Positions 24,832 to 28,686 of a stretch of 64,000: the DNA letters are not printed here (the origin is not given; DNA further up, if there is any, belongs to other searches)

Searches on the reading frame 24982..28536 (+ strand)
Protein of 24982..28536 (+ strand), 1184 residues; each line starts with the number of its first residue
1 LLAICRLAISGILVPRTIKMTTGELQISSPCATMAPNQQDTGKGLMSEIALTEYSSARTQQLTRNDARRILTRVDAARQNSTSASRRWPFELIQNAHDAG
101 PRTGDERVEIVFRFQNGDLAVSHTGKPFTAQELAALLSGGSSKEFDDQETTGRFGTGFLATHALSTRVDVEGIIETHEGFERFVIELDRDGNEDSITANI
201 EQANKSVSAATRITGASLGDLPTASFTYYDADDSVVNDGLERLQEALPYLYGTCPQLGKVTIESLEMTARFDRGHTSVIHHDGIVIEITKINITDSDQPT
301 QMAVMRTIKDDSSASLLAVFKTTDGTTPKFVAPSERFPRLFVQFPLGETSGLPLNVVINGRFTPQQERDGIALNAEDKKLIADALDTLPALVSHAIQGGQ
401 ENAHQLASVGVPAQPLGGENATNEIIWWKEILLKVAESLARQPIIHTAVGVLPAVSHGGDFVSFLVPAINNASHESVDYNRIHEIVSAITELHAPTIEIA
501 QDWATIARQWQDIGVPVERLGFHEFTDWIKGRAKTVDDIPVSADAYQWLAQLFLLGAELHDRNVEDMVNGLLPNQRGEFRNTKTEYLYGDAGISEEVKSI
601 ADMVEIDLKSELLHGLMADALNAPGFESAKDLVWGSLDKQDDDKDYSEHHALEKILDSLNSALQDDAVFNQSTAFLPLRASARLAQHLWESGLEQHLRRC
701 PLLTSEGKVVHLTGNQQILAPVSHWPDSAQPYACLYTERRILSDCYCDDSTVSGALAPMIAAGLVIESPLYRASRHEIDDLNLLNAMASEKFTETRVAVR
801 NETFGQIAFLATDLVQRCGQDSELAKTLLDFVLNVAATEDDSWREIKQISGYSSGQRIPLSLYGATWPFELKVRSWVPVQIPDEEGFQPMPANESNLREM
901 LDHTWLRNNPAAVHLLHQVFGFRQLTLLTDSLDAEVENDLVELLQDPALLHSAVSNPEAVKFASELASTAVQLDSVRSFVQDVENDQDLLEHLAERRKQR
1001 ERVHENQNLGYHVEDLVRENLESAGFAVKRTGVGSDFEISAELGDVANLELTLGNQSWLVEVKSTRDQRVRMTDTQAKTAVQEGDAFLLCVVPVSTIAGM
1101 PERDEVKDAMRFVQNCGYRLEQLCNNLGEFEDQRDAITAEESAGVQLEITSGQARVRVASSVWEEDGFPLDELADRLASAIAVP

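Call 33: search_protein_families(library=padloc, proteins=[window:24982-28536:+], max_evalue=0.001)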
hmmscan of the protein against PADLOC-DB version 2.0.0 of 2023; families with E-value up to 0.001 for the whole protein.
window:24982-28536:+ (1184 aa): 7 families
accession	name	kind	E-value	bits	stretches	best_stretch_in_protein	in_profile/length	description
PDLC03967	TmtA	-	3.6e-130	434.2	1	51-1180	5-1059/1063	-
PDLC03968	TmtA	-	2.3e-18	63.3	1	84-448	74-417/1486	-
PDLC03965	TmtA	-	3.6e-14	49.7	1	87-160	32-102/1370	-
PDLC03972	TmtA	-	9.3e-14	48.4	1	83-170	39-125/1302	-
PDLC03966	TmtA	-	1.9e-13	47.1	1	73-164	31-129/1655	-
PDLC03964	TmtA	-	1.8e-12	44.2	1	90-160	51-120/1538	-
PDLC03970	TmtA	-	3e-09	33.4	1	90-180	67-151/1552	-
